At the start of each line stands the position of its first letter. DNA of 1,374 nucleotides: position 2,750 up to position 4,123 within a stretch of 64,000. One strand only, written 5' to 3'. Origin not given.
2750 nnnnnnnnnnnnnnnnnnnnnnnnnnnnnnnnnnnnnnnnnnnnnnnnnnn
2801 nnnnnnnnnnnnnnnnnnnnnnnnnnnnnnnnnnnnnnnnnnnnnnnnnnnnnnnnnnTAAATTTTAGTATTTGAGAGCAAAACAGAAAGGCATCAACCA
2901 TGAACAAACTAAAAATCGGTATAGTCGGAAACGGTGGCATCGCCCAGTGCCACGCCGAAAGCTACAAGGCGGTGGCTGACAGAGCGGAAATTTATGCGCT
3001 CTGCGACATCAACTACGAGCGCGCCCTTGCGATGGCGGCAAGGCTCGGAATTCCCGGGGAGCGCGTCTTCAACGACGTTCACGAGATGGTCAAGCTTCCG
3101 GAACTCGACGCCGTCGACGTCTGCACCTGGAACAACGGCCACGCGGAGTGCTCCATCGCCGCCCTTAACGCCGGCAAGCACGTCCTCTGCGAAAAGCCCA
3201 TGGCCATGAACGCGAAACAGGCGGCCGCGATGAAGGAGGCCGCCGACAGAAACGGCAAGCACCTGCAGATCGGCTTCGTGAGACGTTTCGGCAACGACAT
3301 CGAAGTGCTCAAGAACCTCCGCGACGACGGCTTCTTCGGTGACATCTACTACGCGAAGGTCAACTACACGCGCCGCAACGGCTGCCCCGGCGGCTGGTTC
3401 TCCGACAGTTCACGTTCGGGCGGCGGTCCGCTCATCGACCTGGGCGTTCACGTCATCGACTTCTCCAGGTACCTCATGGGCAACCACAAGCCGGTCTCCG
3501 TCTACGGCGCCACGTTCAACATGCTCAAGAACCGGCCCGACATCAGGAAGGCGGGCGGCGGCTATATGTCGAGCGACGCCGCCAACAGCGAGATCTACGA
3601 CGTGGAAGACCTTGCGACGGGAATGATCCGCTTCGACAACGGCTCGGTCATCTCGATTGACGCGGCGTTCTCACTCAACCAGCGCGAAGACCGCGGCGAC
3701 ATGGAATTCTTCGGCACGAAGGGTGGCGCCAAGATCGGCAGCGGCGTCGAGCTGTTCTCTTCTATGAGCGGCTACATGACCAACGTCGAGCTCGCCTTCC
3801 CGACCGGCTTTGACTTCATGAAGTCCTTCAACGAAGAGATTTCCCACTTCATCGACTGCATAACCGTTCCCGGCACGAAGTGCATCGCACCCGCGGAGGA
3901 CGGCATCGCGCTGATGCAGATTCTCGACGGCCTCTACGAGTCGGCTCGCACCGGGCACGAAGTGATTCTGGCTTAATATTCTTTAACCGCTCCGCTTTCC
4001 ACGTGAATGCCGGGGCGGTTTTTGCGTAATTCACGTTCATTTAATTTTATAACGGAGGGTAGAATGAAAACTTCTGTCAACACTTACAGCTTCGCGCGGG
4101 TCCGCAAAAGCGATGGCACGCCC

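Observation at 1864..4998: TIM-barrel / Gfo-Idh-MocA dehydrogenase / TIM-barrel operon: candidate 3-keto-sugar (C-glycoside or anhydrosugar) catabolic module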

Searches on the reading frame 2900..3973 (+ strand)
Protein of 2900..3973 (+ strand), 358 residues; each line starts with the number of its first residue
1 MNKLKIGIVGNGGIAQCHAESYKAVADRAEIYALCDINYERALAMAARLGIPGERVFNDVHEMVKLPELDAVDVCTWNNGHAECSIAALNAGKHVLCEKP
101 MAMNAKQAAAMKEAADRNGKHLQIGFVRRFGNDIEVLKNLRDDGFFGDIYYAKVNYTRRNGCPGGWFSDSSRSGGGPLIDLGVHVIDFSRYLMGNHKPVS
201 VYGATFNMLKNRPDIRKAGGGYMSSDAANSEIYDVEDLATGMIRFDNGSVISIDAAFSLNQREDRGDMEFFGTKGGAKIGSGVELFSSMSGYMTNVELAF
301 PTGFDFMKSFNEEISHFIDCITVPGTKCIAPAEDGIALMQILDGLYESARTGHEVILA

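Call 10: search_protein_families(library=pfam, proteins=[window:2900-3973:+], max_evalue=0.01)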
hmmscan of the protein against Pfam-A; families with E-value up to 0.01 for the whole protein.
window:2900-3973:+ (358 aa): 4 families
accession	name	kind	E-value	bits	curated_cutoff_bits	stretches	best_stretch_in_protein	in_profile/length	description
PF01408.29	GFO_IDH_MocA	-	2.3e-30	106.2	24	1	4-126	1-120/120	Oxidoreductase family, NAD-binding Rossmann fold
PF22725.1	GFO_IDH_MocA_C3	-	4.7e-22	78.7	27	1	137-277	4-123/124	GFO/IDH/MocA C-terminal domain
PF02894.22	GFO_IDH_MocA_C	-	5.2e-20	72.6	22.9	1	143-355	6-216/218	Oxidoreductase family, C-terminal alpha/beta domain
PF03447.22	NAD_binding_3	-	0.008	17.3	24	0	10-122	1-113/116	Homoserine dehydrogenase, NAD binding domain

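Call 11: search_protein_families(library=ncbifam, proteins=[window:2900-3973:+], max_evalue=0.01)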
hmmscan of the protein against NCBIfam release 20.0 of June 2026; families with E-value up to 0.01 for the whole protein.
window:2900-3973:+ (358 aa): 11 families
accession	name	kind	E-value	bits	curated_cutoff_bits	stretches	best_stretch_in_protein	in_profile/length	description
TIGR04380.1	myo_inos_iolG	equivalog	3.9e-45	154.2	355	1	3-355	1-329/330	inositol 2-dehydrogenase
NF052479.1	LevoglcsnDh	equivalog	9.3e-41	139.8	650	1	1-276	1-286/386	levoglucosan dehydrogenase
NF040723.1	UDP-GlcNAcDh_Arch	equivalog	3.8e-29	102.2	450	1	4-208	1-191/302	UDP-N-acetylglucosamine 3-dehydrogenase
NF052679.1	InsChiInosDhIolG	equivalog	2.2e-26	92.7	540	1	4-155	3-154/343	bifunctional inositol 2-dehydrogenase/D-chiro-inositol 1-dehydrogenase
NF041392.1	XylDh_Gfo6_Halo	equivalog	2.6e-22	79.1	350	1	27-355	40-348/350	D-xylose 1-dehydrogenase Gfo6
NF008607.0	PRK11579.1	subfamily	1.9e-19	69.9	330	1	3-201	4-197/346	oxidoreductase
NF058563.1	BT_2159_fam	equivalog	8.3e-12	44.8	650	1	4-194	1-184/350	disaccharide 3-dehydrogenase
NF058561.1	BT_2158_fam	equivalog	1.7e-10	40.1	750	1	2-153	34-181/487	glycoside 3-dehydrogenase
NF007574.0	PRK10206.1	equivalog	5.4e-09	35.6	352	1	58-200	55-194/345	oxidoreductase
NF009830.0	PRK13304.1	equivalog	2.7e-07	30.3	267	1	4-118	2-112/265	aspartate dehydrogenase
NF004976.0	PRK06349.1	subfamily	0.0056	15.8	205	1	1-123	2-128/430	homoserine dehydrogenase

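Call 13: search_solved_structures(query=window:2900-3973:+, max_evalue=1e-10)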
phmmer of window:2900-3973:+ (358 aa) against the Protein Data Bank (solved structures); distinct sequences matched with E-value up to 1e-10: 50.
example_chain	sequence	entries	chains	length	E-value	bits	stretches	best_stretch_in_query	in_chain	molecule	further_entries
9m3d_B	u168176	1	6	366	6.5e-62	213.3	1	1-356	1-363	DgpA1 from W974-1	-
7xr9_A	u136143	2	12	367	1.6e-60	208.8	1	1-352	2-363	DgpA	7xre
4gqa_A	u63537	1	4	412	1.2e-30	110.4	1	3-275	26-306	NAD binding Oxidoreductase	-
3ezy_A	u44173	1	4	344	1.5e-30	110.2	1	4-197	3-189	Dehydrogenase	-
6a3f_A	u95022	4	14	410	1.1e-28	104.1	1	1-276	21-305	Putative dehydrogenase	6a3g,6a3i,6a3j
3e18_A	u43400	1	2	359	5.5e-28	101.7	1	2-200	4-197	oxidoreductase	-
4h3v_A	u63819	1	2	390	6.2e-28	101.6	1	2-276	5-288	Oxidoreductase domain protein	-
5a02_A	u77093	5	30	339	1.1e-26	97.4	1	24-355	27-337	ALDOSE-ALDOSE OXIDOREDUCTASE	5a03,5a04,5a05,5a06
1evj_A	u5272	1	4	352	1.7e-24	90.2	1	24-207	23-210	GLUCOSE-FRUCTOSE OXIDOREDUCTASE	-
3ec7_A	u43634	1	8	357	1.1e-23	87.5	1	4-150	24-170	Putative Dehydrogenase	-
1ofg_A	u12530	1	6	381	1.6e-23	87.1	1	24-354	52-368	GLUCOSE-FRUCTOSE OXIDOREDUCTASE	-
1ryd_A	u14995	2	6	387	1.7e-23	87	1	24-354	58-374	glucose-fructose oxidoreductase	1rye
1h6a_A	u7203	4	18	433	2.6e-23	86.4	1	24-354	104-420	PRECURSOR FORM OF GLUCOSE-FRUCTOSE OXIDOREDUCTASE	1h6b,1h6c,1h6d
4fb5_A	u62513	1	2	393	4.6e-23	85.5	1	2-276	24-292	Probable oxidoreductase protein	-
9m37_A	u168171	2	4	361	2.1e-22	83.4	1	4-212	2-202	P581a DgpA2 and isoorientin complex structure | Gfo/Idh/MocA family protein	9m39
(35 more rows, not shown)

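Call 16: search_solved_structures(query=window:2900-3973:+, max_evalue=1e-50, show_alignments=2)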
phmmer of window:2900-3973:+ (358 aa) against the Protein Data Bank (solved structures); distinct sequences matched with E-value up to 1e-50: 2.
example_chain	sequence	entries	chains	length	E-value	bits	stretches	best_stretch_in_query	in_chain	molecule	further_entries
9m3d_B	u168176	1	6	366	6.5e-62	213.3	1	1-356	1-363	DgpA1 from W974-1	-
7xr9_A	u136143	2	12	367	1.6e-60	208.8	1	1-352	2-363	DgpA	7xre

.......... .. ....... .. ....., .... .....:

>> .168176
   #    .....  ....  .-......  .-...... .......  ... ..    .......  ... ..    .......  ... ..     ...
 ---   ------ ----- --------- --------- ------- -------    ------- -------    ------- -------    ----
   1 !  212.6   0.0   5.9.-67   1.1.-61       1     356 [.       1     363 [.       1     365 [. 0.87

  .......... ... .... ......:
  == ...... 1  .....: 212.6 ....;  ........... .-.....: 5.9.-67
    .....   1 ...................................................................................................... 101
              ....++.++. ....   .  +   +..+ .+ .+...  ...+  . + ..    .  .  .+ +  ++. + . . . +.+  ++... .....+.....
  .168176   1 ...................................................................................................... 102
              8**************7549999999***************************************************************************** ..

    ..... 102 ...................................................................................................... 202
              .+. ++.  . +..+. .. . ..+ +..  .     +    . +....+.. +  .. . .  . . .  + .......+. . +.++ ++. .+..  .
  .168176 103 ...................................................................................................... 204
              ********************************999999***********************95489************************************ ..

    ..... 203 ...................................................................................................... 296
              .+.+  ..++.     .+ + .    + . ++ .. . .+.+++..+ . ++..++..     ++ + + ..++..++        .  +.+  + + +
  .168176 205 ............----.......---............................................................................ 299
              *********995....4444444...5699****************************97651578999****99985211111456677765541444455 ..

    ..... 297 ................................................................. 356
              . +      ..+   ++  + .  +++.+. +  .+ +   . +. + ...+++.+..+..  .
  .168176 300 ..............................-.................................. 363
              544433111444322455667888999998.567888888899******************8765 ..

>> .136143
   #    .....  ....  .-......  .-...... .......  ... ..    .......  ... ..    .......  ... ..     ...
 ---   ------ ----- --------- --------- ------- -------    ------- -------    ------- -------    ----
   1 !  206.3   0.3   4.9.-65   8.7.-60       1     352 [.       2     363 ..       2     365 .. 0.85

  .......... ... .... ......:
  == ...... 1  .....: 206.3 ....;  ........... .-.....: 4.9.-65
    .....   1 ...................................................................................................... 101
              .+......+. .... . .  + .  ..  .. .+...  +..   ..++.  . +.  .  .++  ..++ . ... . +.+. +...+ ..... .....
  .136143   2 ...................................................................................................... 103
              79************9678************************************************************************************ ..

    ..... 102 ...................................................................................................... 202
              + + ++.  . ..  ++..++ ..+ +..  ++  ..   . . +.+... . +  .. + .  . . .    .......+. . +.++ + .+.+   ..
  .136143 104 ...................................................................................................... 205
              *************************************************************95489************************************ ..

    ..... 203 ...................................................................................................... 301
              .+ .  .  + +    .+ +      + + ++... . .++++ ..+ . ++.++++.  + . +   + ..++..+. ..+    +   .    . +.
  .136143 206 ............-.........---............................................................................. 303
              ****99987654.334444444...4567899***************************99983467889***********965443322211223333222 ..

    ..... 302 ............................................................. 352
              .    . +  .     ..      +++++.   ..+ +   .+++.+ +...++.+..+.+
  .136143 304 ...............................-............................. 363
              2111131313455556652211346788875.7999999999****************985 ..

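Call 19: find_encoding_contigs(protein=window:2900-3973:+, flank=10000, max_places=6)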
Protein window:2900-3973:+ (358 aa): 2 contigs read that carry it; 1 place shown.
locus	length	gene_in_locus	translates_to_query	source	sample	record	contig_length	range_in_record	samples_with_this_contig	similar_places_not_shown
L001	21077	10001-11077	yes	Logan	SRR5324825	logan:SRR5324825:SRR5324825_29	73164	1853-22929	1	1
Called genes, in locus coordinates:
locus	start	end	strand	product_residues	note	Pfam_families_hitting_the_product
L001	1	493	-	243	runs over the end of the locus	PF03009:GDPD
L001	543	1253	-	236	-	PF04079:SMC_ScpB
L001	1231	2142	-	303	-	PF02616:SMC_ScpA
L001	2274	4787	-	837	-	PF00403:HMA, PF00122:E1-E2_ATPase, PF00702:Hydrolase, PF08282:Hydrolase_3 (faint), PF00403:HMA (weak)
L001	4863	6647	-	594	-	-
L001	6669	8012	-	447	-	PF00149:Metallophos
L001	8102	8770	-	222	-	PF01066:CDP-OH_P_transf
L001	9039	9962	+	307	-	PF01261:AP_endonuc_2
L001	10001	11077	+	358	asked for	PF01408:GFO_IDH_MocA, PF22725:GFO_IDH_MocA_C3, PF02894:GFO_IDH_MocA_C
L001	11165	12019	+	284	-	PF01261:AP_endonuc_2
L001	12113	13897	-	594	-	PF02463:SMC_N, PF13476:AAA_23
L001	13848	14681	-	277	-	PF01513:NAD_kinase, PF20143:NAD_kinase_C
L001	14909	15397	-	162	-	PF00383:dCMP_cyt_deam_1, PF14437:MafB19-deam (weak)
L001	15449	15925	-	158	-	PF00149:Metallophos (faint), PF12850:Metallophos_2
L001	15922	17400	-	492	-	PF00370:FGGY_N, PF02782:FGGY_C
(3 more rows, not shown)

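Call 21: find_homologous_proteins(query=window:2900-3973:+, max_evalue=1e-20)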
Query window:2900-3973:+ (358 aa): 7280 proteins with E <= 1e-20 among 8000 candidates; the best 120 are listed.
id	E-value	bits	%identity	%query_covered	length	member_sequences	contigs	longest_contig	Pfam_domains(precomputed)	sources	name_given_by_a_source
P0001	1.5e-227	773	94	100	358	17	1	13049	PF01408.29,PF22725.2,PF02894.23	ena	-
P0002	1.8e-204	697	84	100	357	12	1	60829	PF01408.29,PF22725.2,PF02894.23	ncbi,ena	-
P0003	2.0e-201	687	82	100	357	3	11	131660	PF01408.29,PF22725.2,PF02894.23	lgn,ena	-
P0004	6.6e-197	672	81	100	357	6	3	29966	PF01408.29,PF22725.2,PF02894.23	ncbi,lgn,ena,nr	ncbi:MAG: Gfo/Idh/MocA family oxidoreductase [Clostridia bacterium]|nr:Gfo/Idh/MocA family oxidoredu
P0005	5.2e-187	640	79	99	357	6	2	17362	PF01408.29,PF22725.2,PF02894.23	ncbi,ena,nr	ncbi:MAG: Gfo/Idh/MocA family oxidoreductase [Clostridia bacterium]|nr:Gfo/Idh/MocA family oxidoredu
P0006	1.7e-184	631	76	100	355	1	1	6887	PF01408.29,PF22725.2,PF02894.23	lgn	-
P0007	2.0e-175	602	72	99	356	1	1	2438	PF01408.29,PF22725.2,PF02894.23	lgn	-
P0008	1.7e-162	559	67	100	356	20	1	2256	PF01408.29,PF22725.2,PF02894.23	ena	-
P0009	3.1e-160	552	68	100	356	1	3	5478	PF01408.29,PF22725.2,PF02894.23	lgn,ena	-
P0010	2.4e-157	542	66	100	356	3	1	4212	PF01408.29,PF22725.2,PF02894.23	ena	-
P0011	3.3e-157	542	65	100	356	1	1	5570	PF01408.29,PF22725.2,PF02894.23,PF03447.23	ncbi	-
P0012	6.8e-157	541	65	100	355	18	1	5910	PF01408.29,PF22725.2,PF02894.23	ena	-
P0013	1.2e-153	530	64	100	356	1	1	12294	PF01408.29,PF22725.2,PF02894.23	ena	-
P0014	4.1e-153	528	62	100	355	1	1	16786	PF01408.29,PF22725.2,PF02894.23,PF03447.23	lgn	-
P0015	1.2e-149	517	64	100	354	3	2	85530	PF01408.29,PF22725.2,PF02894.23,PF03447.23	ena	-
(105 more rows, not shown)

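Call 22: find_related_loci(query=window:2900-3973:+, collection=genome_contigs, flank=8000)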
Query window:2900-3973:+ (358 aa) in genome_contigs; peptide patterns used: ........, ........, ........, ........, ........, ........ (x = any residue, [..] = any of these).
599 stretches matched a pattern (row limit reached: there are more); 574 encode a relative of the query (tblastn E <= 1e-3); the best 80 are kept; 80 distinct loci.
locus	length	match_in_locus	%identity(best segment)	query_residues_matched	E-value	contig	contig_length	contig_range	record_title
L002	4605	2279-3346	83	1-357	0e+0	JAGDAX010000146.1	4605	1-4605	MAG: Clostridia bacterium isolate RGIG10301 Yak_Rumen.Co__c7032222, whole genome shotgun sequence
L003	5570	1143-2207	65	1-357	1e-163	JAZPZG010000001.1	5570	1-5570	MAG: Clostridia bacterium isolate T1900044645_TS20190111.MAGScoT_cleanbin_000081 SGB_1346_k141_1442382, whole genome sho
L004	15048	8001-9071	61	1-357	9e-145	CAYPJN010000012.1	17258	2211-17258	MAG TPA_asm: uncultured Lentisphaerales bacterium isolate binchicken_co39_275 genome assembly, contig: NODE_8065_length_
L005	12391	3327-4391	62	1-357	6e-143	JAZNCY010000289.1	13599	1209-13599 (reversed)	MAG: Acutalibacteraceae bacterium isolate T1900044729_TS20190195.MAGScoT_cleanbin_000040 SGB_1993_k141_1064894, whole ge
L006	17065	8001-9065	61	1-357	7e-142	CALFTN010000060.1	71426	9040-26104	MAG TPA_asm: uncultured Clostridia bacterium isolate SRR6425825_bin.100_CONCOCT_v1.1_MAG genome assembly, contig: ERZ176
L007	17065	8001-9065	61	1-357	2e-141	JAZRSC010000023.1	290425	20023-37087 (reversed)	MAG: Acutalibacteraceae bacterium isolate T1900045349_YK20190039.MAGScoT_cleanbin_000011 SGB_6736_k141_390349, whole gen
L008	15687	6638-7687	59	3-357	1e-140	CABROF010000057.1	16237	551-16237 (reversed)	MAG TPA_asm: uncultured Ruminococcaceae bacterium isolate MGYG-HGUT-01779 genome assembly, contig: GUT_GENOME108910_57,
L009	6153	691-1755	59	1-357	3e-139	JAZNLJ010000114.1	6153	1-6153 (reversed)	MAG: Acutalibacteraceae bacterium isolate T1900044670_TS20190136.MAGScoT_cleanbin_000078 SGB_1583_k141_591795, whole gen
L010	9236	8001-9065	58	1-357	1e-137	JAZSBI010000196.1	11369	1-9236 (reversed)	MAG: Acutalibacteraceae bacterium isolate T1900044928_TS20190394.MAGScoT_cleanbin_000039 SGB_3399_k141_2523183, whole ge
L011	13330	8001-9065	60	1-357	3e-137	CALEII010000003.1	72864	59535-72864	MAG TPA_asm: uncultured Clostridia bacterium isolate SRR6425774_bin.99_CONCOCT_v1.1_MAG genome assembly, contig: ERZ1767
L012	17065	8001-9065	60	1-357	6e-137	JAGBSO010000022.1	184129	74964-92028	MAG: Clostridia bacterium isolate RGIG9408 Yak_Cecum-1__c295742, whole genome shotgun sequence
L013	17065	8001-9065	58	1-357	4e-137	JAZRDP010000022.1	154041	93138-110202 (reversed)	MAG: Acutalibacteraceae bacterium isolate T1900045506_YK20190200.MAGScoT_cleanbin_000013 SGB_7530_k141_553452, whole gen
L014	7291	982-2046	59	1-357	4e-137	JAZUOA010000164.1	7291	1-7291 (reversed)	MAG: Acutalibacteraceae bacterium isolate T1900044877_TS20190343.MAGScoT_cleanbin_000041 SGB_3196_k141_1651857, whole ge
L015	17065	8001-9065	58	1-357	1e-136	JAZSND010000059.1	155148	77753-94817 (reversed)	MAG: Acutalibacteraceae bacterium isolate T1900044552_TS20190018.MAGScoT_cleanbin_000015 SGB_249_k141_2819183, whole gen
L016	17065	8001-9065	58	1-357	2e-136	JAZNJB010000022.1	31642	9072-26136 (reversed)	MAG: Acutalibacteraceae bacterium isolate T1900044682_TS20190148.MAGScoT_cleanbin_000007 SGB_1695_k141_919420, whole gen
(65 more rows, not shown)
